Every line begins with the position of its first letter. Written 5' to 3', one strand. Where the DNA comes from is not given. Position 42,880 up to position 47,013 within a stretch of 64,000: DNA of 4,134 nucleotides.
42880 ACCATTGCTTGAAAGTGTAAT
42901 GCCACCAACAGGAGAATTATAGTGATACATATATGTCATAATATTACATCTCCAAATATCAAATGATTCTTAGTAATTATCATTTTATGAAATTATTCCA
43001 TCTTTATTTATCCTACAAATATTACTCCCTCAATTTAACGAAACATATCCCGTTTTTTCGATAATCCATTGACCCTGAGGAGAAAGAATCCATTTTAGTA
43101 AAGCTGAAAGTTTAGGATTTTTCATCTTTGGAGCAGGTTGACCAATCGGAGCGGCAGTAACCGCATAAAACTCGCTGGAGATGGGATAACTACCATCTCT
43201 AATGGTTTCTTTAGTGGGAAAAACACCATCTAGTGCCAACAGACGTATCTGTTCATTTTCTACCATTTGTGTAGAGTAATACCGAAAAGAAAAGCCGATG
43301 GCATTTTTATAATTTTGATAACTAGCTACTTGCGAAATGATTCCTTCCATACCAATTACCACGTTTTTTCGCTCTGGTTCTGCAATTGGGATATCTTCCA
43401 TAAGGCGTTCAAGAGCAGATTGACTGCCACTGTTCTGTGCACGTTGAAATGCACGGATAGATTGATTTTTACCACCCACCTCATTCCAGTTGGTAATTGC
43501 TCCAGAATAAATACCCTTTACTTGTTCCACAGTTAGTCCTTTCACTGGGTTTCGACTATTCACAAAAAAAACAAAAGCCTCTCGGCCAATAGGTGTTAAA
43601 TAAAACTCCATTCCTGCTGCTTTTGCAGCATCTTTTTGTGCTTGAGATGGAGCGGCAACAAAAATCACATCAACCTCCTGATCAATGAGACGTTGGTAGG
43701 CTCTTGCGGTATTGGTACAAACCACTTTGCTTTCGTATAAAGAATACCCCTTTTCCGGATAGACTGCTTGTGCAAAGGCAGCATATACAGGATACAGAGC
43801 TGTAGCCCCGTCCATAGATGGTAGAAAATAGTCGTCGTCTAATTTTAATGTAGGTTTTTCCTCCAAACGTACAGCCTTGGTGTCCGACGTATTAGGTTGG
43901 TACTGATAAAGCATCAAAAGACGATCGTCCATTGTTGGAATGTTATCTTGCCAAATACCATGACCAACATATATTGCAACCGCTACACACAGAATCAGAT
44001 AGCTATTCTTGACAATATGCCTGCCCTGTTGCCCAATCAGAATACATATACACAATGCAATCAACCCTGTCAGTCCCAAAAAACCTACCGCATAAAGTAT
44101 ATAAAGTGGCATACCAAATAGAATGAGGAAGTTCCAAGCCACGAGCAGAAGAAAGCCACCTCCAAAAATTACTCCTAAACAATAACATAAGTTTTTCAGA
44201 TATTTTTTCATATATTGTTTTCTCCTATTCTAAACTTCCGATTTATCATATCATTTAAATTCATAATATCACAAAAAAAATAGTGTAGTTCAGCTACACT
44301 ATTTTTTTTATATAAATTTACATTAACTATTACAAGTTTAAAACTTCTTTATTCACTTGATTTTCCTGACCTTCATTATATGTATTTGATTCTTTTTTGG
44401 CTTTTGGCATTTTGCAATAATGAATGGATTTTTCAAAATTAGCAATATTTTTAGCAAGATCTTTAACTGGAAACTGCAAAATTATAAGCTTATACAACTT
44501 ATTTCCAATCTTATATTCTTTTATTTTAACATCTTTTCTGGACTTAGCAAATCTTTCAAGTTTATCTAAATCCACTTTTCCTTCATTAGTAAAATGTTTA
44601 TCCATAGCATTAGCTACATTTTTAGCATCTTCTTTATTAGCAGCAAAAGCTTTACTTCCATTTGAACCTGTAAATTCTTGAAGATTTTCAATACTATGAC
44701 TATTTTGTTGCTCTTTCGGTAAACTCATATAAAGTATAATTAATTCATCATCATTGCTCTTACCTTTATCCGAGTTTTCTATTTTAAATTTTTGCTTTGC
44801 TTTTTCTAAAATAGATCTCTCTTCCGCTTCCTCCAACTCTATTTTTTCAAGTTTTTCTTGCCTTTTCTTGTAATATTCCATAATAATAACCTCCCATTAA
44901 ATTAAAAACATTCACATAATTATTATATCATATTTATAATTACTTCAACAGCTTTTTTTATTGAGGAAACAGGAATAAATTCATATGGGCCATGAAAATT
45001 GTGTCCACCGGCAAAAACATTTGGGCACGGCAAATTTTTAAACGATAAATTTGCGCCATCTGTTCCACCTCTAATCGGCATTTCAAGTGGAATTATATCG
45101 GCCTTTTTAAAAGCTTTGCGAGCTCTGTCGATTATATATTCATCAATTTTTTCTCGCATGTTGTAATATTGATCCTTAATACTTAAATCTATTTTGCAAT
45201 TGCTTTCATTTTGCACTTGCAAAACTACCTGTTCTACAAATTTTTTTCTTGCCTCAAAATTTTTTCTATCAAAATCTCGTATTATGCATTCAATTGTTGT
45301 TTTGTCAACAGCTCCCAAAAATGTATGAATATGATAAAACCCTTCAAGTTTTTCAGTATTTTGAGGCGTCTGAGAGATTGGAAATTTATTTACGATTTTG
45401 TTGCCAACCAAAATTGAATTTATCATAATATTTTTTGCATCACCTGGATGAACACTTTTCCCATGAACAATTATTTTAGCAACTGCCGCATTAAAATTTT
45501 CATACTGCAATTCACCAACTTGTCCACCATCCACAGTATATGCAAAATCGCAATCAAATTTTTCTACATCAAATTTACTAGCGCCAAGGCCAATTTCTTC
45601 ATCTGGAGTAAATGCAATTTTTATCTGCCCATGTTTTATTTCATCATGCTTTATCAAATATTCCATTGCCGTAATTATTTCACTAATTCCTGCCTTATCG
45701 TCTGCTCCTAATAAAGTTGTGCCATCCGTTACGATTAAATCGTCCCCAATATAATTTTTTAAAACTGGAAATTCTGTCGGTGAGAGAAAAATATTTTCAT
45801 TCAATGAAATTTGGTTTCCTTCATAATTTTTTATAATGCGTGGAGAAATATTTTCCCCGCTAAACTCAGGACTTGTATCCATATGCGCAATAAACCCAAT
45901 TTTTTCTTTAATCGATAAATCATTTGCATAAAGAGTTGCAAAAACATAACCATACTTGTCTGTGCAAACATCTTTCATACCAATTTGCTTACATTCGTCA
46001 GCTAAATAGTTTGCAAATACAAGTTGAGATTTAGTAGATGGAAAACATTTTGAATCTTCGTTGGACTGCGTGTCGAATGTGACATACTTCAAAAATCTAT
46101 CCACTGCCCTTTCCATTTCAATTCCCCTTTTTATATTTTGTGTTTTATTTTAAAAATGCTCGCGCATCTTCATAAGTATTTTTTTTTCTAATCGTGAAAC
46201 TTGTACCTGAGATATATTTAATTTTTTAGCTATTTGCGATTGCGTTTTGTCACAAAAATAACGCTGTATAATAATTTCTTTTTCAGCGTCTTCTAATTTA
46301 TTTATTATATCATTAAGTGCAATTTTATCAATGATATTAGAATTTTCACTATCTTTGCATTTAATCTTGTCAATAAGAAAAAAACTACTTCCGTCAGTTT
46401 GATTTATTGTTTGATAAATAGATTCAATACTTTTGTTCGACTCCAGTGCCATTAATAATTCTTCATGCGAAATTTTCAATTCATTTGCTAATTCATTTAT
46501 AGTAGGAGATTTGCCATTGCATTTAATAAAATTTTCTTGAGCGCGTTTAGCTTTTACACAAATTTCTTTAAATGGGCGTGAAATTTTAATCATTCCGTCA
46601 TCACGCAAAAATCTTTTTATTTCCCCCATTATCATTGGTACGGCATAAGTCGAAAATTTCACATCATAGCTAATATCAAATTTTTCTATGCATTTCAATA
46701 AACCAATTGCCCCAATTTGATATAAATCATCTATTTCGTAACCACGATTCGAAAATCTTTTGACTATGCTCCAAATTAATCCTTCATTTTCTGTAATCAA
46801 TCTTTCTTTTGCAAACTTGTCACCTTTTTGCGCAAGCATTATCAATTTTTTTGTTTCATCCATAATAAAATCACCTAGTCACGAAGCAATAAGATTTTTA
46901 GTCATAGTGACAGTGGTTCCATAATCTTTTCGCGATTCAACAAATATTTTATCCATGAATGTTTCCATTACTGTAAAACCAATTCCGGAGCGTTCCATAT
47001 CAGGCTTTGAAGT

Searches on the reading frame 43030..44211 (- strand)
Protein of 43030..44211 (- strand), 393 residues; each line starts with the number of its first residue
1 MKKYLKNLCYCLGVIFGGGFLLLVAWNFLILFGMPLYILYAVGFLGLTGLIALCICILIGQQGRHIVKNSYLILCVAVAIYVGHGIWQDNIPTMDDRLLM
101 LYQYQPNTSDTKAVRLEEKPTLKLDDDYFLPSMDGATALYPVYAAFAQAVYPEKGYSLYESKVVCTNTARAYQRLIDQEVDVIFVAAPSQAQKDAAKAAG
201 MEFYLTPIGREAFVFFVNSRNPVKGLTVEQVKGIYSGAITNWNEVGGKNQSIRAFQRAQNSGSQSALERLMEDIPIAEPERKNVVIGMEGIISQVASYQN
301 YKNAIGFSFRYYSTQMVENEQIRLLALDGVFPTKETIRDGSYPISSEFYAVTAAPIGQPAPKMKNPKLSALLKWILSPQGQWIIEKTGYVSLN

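Call 75: search_protein_families(library=pfam, proteins=[window:43030-44211:-], max_evalue=0.00001)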
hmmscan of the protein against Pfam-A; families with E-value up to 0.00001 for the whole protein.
window:43030-44211:- (393 aa): 1 family
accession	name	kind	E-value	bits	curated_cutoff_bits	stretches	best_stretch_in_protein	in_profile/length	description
PF12849.12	PBP_like_2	-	1.2e-32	114.2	27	1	133-378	14-266/267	PBP superfamily domain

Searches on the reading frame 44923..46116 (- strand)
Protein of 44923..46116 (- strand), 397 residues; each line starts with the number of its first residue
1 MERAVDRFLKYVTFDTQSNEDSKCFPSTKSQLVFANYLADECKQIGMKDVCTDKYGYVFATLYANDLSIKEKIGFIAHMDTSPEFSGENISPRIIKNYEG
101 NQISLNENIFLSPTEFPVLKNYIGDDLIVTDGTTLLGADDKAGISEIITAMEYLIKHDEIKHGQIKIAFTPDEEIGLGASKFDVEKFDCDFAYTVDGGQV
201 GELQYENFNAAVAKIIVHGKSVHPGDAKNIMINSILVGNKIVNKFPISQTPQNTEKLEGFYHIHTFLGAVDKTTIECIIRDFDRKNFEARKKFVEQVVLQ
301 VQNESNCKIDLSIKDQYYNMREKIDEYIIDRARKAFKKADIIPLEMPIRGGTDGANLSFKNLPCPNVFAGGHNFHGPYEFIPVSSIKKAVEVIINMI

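Call 75: search_protein_families(library=pfam, proteins=[window:44923-46116:-], max_evalue=0.00001)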
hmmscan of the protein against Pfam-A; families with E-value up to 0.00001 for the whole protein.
window:44923-46116:- (397 aa): 3 families
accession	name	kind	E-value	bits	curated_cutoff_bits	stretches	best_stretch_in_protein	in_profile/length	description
PF01546.33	Peptidase_M20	-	6.2e-15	56.1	24.6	1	138-396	34-203/206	Peptidase family M20/M25/M40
PF05343.19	Peptidase_M42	-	9.6e-10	38.4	23.2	1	139-231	134-221/292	M42 glutamyl aminopeptidase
PF07687.19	M20_dimer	-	1.6e-07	31.7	21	1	205-302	1-100/107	Peptidase dimerisation domain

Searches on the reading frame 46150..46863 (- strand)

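Call 75: search_protein_families(library=pfam, proteins=[window:46150-46863:-], max_evalue=0.00001)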
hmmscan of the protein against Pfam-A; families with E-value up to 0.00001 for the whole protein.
window:46150-46863:- (237 aa): 4 families
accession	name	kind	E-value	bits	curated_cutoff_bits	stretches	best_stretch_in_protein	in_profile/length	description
PF04542.20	Sigma70_r2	-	1.6e-17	63.4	24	1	22-89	1-68/71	Sigma-70 region 2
PF04545.22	Sigma70_r4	-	1.7e-15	56.7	24.1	1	187-235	2-50/50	Sigma-70, region 4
PF04539.22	Sigma70_r3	-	9.2e-09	35.7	25.3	1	103-158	4-60/78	Sigma-70 region 3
PF08281.18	Sigma70_r4_2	-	1.3e-06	28.4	25.7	1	182-222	3-43/54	Sigma-70, region 4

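Call 77: search_protein_families(library=ncbifam, proteins=[window:46150-46863:-], max_evalue=0.00001)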
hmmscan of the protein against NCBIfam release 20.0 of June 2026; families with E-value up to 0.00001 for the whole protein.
window:46150-46863:- (237 aa): 49 families (the best 25 are shown)
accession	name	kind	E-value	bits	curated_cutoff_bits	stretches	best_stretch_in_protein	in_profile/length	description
NF004052.0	PRK05572.1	subfamily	1.3e-96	322.9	311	1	2-236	17-249/252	SigF/SigG family RNA polymerase sporulation sigma factor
TIGR02885.1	spore_sigF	equivalog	5.9e-96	320.7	321.45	1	7-236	1-230/231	RNA polymerase sporulation sigma factor SigF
TIGR02980.1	SigBFG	subfamily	3.4e-79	265.7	234.35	1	17-236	3-225/227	SigB/SigF/SigG family RNA polymerase sigma factor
NF006071.0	PRK08215.1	equivalog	2.7e-75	253.3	372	1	2-236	22-256/258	RNA polymerase sporulation sigma factor SigG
TIGR02850.1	spore_sigG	equivalog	8e-69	231.9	457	1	2-236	19-253/254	RNA polymerase sporulation sigma factor SigG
TIGR02941.1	Sigma_B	equivalog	4.2e-45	154.2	315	1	3-235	14-251/255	RNA polymerase sigma factor SigB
NF005514.0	PRK07122.1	subfamily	4.8e-42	143.9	372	1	10-236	31-262/264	RNA polymerase sigma factor SigF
NF005644.0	PRK07408.1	subfamily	1e-40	140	261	1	9-235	19-251/258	RNA polymerase sigma factor SigF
TIGR02937.1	sigma70-ECF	superfamily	3.5e-34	117.8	42.9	1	19-236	3-164/165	sigma-70 family RNA polymerase sigma factor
TIGR02393.1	RpoD_Cterm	equivalog_domain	1.2e-31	110.2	354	1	18-235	1-226/238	RNA polymerase sigma factor RpoD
TIGR02997.1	Sig70-cyanoRpoD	subfamily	2.2e-30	106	384.5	1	12-234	70-298/298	RNA polymerase sigma factor, RpoD/SigA family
NF004471.0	PRK05803.1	subfamily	3.1e-30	105.1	252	2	2-89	35-122/235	RNA polymerase sporulation sigma factor SigK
TIGR02846.1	spore_sigmaK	equivalog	5.1e-29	101.4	298.65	2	2-89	33-120/227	RNA polymerase sporulation sigma factor SigK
NF005920.0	PRK07921.1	subfamily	4e-28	98.4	464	1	4-235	78-316/328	RNA polymerase sigma factor SigB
NF006666.0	PRK09210.1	equivalog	5.5e-27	95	572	1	2-235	117-358/370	RNA polymerase sigma factor RpoD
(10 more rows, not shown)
